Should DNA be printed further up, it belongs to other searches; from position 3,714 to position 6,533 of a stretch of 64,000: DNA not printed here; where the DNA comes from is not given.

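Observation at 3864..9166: Atypical minor-pilin/pseudopilin operon with an 839-aa PilX-N-domain protein, abutting toxin/effector genes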

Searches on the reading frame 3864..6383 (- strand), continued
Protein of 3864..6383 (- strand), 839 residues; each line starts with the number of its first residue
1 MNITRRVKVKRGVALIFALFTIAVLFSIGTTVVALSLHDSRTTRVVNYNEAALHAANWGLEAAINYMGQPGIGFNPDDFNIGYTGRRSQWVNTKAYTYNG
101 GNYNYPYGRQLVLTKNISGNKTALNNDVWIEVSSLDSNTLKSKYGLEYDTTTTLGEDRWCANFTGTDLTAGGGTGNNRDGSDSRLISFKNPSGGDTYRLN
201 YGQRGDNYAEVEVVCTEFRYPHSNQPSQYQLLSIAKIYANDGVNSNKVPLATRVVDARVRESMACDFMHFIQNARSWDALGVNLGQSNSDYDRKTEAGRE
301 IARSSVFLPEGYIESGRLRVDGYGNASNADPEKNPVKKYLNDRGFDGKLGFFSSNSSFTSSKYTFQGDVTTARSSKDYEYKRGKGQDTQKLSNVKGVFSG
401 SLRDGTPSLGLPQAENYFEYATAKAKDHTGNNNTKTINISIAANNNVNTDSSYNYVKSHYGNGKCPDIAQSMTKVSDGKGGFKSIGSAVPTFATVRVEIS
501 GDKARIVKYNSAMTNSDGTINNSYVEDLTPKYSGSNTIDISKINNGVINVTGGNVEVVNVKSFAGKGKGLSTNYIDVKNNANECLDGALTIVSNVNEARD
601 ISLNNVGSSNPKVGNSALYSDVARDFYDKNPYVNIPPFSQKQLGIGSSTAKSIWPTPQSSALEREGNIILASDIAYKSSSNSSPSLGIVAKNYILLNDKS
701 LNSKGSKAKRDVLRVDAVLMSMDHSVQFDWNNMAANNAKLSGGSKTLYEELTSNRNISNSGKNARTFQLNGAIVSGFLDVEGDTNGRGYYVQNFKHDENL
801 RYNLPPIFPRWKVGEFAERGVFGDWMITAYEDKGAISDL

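Call 29: predict_structure(alignment_id=A1)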
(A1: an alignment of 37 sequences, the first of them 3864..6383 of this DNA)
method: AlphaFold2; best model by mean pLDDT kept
length: 839 residues; sequences in the alignment: 37
mean_pLDDT: 81.4   pTM: 0.84
mean pLDDT of the five models: 81.4, 81.1, 80.6, 79.1, 76.7
residues with pLDDT >= 90: 277; 70-90: 410; 50-70: 109; < 50: 43
segments of 3 or more residues with pLDDT < 50: 1-13, 29-45, 80-84, 169-171, 837-839
pLDDT, mean of each block of 10 residues (from residue 1): 33 56 56 36 57 91 90 70 63 79 78 80 82 94 91 92 75 73 94 83 75 94 86 90 69 92 88 78 74 80 80 84 65 77 86 80 87 88 76 83 84 84 85 89 82 93 92 81 87 96 96 88 94 93 93 95 90 80 90 91 72 78 90 90 92 83 80 85 87 90 60 91 87 86 82 70 77 82 70 86 87 71 85 68
secondary structure, 60 per line:
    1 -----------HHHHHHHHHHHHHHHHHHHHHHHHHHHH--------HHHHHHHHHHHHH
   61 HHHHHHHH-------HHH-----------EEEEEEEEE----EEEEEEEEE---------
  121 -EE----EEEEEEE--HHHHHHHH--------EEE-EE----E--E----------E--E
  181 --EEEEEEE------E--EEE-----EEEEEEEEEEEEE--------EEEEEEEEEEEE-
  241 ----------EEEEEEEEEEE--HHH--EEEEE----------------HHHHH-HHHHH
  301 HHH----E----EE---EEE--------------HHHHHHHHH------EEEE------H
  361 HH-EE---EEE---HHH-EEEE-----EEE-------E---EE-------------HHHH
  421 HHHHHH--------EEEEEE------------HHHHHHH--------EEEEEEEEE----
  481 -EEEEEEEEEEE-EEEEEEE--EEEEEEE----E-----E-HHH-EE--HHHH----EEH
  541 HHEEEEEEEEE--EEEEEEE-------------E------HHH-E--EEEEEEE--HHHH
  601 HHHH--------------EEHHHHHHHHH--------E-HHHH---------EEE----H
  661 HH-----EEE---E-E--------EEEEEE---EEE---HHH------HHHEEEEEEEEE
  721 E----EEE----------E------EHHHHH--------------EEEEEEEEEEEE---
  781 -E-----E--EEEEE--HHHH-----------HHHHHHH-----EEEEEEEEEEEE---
elements in order (helices of 4 or more, strands of 3 or more residues): H12-39 H48-68 E90-98 E103-111 E128-134 H137-144 E153-155 E183-189 E199-201 E207-219 E228-239 E251-261 E269-273 H290-294 H296-303 E318-320 H335-343 E350-353 E369-371 E379-382 E388-390 H417-426 E435-440 H453-459 E468-476 E482-492 E494-500 E503-509 H530-533 E543-551 E554-560 E588-594 H597-604 H621-629 H640-643 E653-655 E668-670 E685-690 E694-696 E712-721 E726-728 H747-751 E766-777 E791-795 H798-801 H813-819 E825-836

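Call 31: search_protein_families(library=pfam, proteins=[P0085, P0092, P0114, P0118, P0121, P0125, P0111, P0078, P0056], max_evalue=0.01)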
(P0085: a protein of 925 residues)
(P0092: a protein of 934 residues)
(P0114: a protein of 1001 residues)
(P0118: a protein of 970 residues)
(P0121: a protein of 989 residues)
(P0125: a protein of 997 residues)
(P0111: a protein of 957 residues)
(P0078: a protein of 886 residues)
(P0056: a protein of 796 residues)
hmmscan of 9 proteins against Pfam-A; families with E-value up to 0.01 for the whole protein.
P0085 (925 aa): 0 families

P0092 (934 aa): 0 families

P0114 (1001 aa): 0 families

P0118 (970 aa): 0 families

P0121 (989 aa): 0 families

P0125 (997 aa): 1 family
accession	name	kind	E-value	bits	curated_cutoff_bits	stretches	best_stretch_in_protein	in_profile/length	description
PF14341.11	PilX_N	-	0.00065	20.1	25.5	1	12-60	2-50/51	PilX N-terminal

P0111 (957 aa): 0 families

P0078 (886 aa): 0 families

P0056 (796 aa): 0 families

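Call 33: list_cluster_members(proteins=[P0056, P0057, P0058, P0060, P0065, P0085, P0092, P0114, P0121, P0125])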
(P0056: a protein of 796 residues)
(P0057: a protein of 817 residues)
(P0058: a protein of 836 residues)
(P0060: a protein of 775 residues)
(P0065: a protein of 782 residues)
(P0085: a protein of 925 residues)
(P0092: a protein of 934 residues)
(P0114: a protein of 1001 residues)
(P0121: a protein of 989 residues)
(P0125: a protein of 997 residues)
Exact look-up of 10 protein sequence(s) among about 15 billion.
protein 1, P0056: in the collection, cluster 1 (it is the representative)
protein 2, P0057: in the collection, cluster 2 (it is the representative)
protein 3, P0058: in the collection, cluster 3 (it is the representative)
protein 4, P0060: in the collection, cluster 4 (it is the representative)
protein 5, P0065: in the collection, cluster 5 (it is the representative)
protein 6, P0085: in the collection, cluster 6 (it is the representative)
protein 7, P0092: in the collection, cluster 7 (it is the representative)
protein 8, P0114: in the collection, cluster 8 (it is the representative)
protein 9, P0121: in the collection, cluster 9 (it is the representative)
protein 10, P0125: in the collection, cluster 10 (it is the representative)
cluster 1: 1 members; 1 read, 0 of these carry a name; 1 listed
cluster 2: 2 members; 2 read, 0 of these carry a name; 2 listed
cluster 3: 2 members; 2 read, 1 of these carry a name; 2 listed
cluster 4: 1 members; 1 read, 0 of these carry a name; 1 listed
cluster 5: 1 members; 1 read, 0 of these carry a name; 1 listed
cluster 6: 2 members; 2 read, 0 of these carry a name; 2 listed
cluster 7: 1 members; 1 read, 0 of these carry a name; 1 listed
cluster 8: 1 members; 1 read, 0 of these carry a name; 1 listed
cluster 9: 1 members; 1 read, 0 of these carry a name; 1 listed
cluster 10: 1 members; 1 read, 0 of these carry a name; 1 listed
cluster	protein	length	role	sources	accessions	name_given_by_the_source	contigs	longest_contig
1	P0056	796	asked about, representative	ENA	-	-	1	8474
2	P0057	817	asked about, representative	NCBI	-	-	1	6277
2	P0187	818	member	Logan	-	-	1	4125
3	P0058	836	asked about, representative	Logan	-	-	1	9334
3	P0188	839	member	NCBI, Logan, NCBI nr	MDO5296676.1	MAG: hypothetical protein Q4F00_08595 [bacterium] | hypothetical protein [bacterium]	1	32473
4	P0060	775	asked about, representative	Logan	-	-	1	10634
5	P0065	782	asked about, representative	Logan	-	-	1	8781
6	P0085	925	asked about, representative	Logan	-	-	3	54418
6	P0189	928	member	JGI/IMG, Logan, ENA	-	-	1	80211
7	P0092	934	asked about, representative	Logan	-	-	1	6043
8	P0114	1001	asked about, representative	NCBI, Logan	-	-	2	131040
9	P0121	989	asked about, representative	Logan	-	-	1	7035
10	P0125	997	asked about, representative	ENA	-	-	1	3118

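Call 34: find_related_loci(query=A1, collection=genome_contigs, flank=6000)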
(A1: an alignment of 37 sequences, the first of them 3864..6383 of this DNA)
Query A1 (839 aa) in genome_contigs; peptide patterns used: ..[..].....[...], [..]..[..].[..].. (x = any residue, [..] = any of these).
43 stretches matched a pattern; 23 encode a relative of the query (tblastn E <= 1e-3); 20 distinct loci.
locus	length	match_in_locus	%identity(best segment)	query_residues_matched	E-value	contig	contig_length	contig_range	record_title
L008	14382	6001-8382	62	1-839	0e+0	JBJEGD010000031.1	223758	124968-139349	MAG: Candidatus Bruticola sp. isolate LOHA09_bin.039 NODE_5_length_223758_cov_9.383191, whole genome shotgun sequence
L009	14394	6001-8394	60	1-839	0e+0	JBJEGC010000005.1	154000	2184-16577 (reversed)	MAG: Candidatus Bruticola sp. isolate PUUB49_bin.005 NODE_17_length_154000_cov_12.131170, whole genome shotgun sequence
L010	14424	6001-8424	58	1-839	0e+0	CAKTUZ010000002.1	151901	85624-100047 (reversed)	MAG: uncultured bacterium isolate REFINED_METABAT215_TOP10_CONTIGS_1500_ASSEMBLY_K77_MERGED__Hadza_PheChl_Fiber-Hadza-Ne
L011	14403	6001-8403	59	1-839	0e+0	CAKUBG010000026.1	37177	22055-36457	MAG: uncultured bacterium isolate REFINED_METABAT215_TOP10_CONTIGS_1500_ASSEMBLY_K77_MERGED__Hadza_MoBio_hadza-E-H_F_8_2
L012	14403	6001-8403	59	1-839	0e+0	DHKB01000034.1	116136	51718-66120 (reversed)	MAG TPA_asm: bacterium UBP9_UBA4705 isolate UBA4705 UBA4705_contig_669, whole genome shotgun sequence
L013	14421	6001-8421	58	1-839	0e+0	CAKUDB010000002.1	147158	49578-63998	MAG: uncultured bacterium isolate REFINED_METABAT215_TOP10_CONTIGS_1500_ASSEMBLY_K77_MERGED__Hadza_MoBio_hadza-E-H_K_21_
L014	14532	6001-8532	41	1-839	0e+0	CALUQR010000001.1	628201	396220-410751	MAG: Candidatus Eremiobacteraeota bacterium isolate BRZ_DV__bin14 genome assembly, contig: BRZ_DV_NODE_4_length_628201_c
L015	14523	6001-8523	42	3-839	2e-178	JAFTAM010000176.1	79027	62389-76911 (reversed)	Bacterium isolate RGIG3641 Goat_Rumen.Co__c2552496, whole genome shotgun sequence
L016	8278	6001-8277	59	1-798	0e+0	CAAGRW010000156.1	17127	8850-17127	MAG TPA_asm: Candidatus Riflebacteria bacterium, isolate HGM23016, WGS project CAAGRW010000000 data, contig: SRS883029_5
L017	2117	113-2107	35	10-836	3e-131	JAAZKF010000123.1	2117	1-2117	MAG: Burkholderiales bacterium isolate AS22ysBPME_216 47301_AS22, whole genome shotgun sequence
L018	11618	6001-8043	34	1-839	1e-110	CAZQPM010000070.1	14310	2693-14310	MAG TPA_asm: uncultured Burkholderiales bacterium isolate SRP216815_co1_43 genome assembly, contig: NODE_5304_length_143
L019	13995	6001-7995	33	10-836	1e-109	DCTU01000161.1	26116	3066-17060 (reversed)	MAG TPA_asm: bacterium UBP9_UBA1432 isolate UBA1432 UBA1432_contig_7599, whole genome shotgun sequence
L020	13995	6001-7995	35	10-836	1e-122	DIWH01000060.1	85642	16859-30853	MAG TPA_asm: bacterium UBP9_UBA6111 isolate UBA6111 UBA6111_contig_7808, whole genome shotgun sequence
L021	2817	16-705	44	587-836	2e-56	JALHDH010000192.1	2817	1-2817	MAG: bacterium isolate 1-no_shock_S1_038 scaffold_14773, whole genome shotgun sequence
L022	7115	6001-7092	32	10-468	6e-52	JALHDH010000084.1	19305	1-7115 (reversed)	MAG: bacterium isolate 1-no_shock_S1_038 scaffold_1641, whole genome shotgun sequence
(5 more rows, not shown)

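Call 52: fold_search(model_id=the predicted structure, library=pdb)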
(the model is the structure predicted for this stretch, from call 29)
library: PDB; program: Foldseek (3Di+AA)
matches with E <= 10: 225; with E <= 0.001: 0
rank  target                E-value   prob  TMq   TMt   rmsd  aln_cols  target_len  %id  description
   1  4ija_A                7.8e-01  0.03  0.06  0.11  17.3       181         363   15  Structure of S. aureus methicillin resistance factor MecR2 (released 2013-06-12)
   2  6ue4_A                9.7e-01  0.01  0.04  0.07  21.8       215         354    6  ShyA Endopeptidase from Vibrio cholerae (Closed form) (released 2020-05-27)
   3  4ija_B                1.0e+00  0.02  0.05  0.09  14.8       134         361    9  Structure of S. aureus methicillin resistance factor MecR2 (released 2013-06-12)
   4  8god                  1.2e+00  0.04  0.06  0.08  16.6       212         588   12  Co-crystal structure of Human Protein-arginine deiminase type-4 (PAD4) with small molecule inhibitor JBI-589 (released 2023-03-29)
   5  7dag_A                1.2e+00  0.04  0.06  0.06  17.2       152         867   10  Vibrio cholera aldehyde-alcohol dehrogenase (released 2020-12-30)
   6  5f7q_E                1.4e+00  0.04  0.06  0.10  11.9       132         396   12  ROK repressor Lmo0178 from Listeria monocytogenes bound to operator (released 2016-09-07)
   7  6yfu_AA               1.4e+00  0.05  0.06  0.24  20.2       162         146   12  Virus-like particle of Wenzhou levi-like virus 4 (released 2020-09-02)
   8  9eb9_A                1.4e+00  0.02  0.06  0.09  22.2       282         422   11  Human TRPML1 bound to Sybody94 (released 2026-01-21)
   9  3lk2_B                1.6e+00  0.08  0.07  0.18   6.1        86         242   14  Crystal structure of CapZ bound to the uncapping motif from CARMIL (released 2010-04-07)
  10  4brd_B                1.6e+00  0.04  0.05  0.09  10.2        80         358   10  Legionella pneumophila NTPDase1 Q193E crystal form II, closed, Mg AMPPNP complex (released 2013-07-17)
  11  4brk_A                1.6e+00  0.03  0.06  0.11  15.7       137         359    9  Legionella pneumophila NTPDase1 N302Y variant crystal form III (closed) in complex with MG UMPPNP (released 2013-07-17)
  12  3aaa_B                1.7e+00  0.06  0.06  0.17   7.4        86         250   14  Crystal Structure of Actin capping protein in complex with V-1 (released 2010-08-04)
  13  4f8o_A                1.7e+00  0.02  0.05  0.20  15.1       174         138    9  X-ray structure of PsaA from Yersinia pestis, in complex with lactose and AEBSF (released 2013-05-22)
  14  8gq3                  1.8e+00  0.07  0.06  0.15  26.5       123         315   12  RTT109 mutant from Candida albicans (released 2023-09-13)
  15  6izr_1                1.8e+00  0.02  0.04  0.08  17.3       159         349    6  Whole structure of a 15-stranded ParM filament from Clostridium botulinum (released 2019-06-19)
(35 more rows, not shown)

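Call 78: find_encoding_contigs(protein=P0114, flank=8000, max_places=1)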
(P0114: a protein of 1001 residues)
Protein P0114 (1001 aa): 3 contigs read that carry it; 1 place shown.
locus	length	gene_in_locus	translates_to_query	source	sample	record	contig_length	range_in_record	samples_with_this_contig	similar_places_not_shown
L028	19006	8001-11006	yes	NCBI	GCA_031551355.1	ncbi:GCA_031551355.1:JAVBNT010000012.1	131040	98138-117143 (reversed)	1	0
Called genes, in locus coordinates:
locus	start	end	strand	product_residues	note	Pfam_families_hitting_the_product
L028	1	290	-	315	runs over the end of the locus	PF07837:FTCD_N, PF02971:FTCD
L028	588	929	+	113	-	PF08899:DUF1844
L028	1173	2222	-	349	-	-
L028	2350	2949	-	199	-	PF01725:Ham1p_like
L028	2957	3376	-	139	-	-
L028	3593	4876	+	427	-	PF04055:Radical_SAM, PF13353:Fer4_12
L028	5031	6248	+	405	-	PF28597:T2SSF_N, PF00482:T2SSF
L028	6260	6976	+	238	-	-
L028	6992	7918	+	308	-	PF07963:N_methyl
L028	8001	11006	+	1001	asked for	-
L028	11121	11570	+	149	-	-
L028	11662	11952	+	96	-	PF00216:Bac_DNA_binding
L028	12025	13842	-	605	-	PF00924:MS_channel_2nd, PF21082:MS_channel_3rd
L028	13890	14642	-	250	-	PF03099:BPL_LplA_LipB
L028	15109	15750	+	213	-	PF11738:DUF3298 (weak)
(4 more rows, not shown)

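Call 79: find_encoding_contigs(protein=P0085, flank=8000, max_places=1)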
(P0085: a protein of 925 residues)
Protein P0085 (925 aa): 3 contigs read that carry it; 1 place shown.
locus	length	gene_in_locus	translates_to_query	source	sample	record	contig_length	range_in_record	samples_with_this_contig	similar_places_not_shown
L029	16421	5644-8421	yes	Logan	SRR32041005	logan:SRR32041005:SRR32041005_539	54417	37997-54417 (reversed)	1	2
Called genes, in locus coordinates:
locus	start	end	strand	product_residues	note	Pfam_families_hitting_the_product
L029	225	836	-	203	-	PF01725:Ham1p_like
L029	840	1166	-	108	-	-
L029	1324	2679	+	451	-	PF04055:Radical_SAM, PF13353:Fer4_12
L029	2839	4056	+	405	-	PF28597:T2SSF_N, PF00482:T2SSF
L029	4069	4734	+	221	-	-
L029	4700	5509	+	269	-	-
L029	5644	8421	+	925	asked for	-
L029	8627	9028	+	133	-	-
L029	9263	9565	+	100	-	PF18291:HU-HIG (weak), PF00216:Bac_DNA_binding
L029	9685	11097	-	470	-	PF00672:HAMP, PF00512:HisKA, PF02518:HATPase_c, PF13581:HATPase_c_2 (weak)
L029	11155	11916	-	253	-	PF00072:Response_reg, PF00486:Trans_reg_C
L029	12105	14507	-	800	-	PF01590:GAF, PF13185:GAF_2, PF13492:GAF_3, PF01590:GAF, PF13185:GAF_2, PF13492:GAF_3, PF00990:GGDEF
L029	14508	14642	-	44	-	-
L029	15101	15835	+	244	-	-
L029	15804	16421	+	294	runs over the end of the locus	PF02752:Arrestin_C (weak), PF00339:Arrestin_N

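Call 80: find_encoding_contigs(protein=P0078, flank=8000, max_places=1)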
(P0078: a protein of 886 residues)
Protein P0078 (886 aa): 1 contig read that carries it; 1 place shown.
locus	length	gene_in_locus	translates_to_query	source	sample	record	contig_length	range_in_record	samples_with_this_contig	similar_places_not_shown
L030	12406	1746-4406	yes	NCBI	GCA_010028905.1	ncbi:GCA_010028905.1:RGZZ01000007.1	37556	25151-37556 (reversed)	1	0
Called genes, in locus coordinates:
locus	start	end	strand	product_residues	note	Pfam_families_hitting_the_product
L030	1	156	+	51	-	PF02518:HATPase_c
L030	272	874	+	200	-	-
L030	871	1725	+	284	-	-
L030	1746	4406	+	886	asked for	-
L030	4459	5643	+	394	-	-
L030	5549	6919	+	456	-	PF00383:dCMP_cyt_deam_1, PF08211:dCMP_cyt_deam_2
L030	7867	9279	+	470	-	PF01266:DAO, PF07992:Pyr_redox_2 (faint)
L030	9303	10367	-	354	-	PF17957:Big_7 (faint), PF01835:MG2 (faint), PF09608:Alph_Pro_TM (faint)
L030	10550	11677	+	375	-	PF00270:DEAD, PF00271:Helicase_C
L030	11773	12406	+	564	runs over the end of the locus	PF01642:MM_CoA_mutase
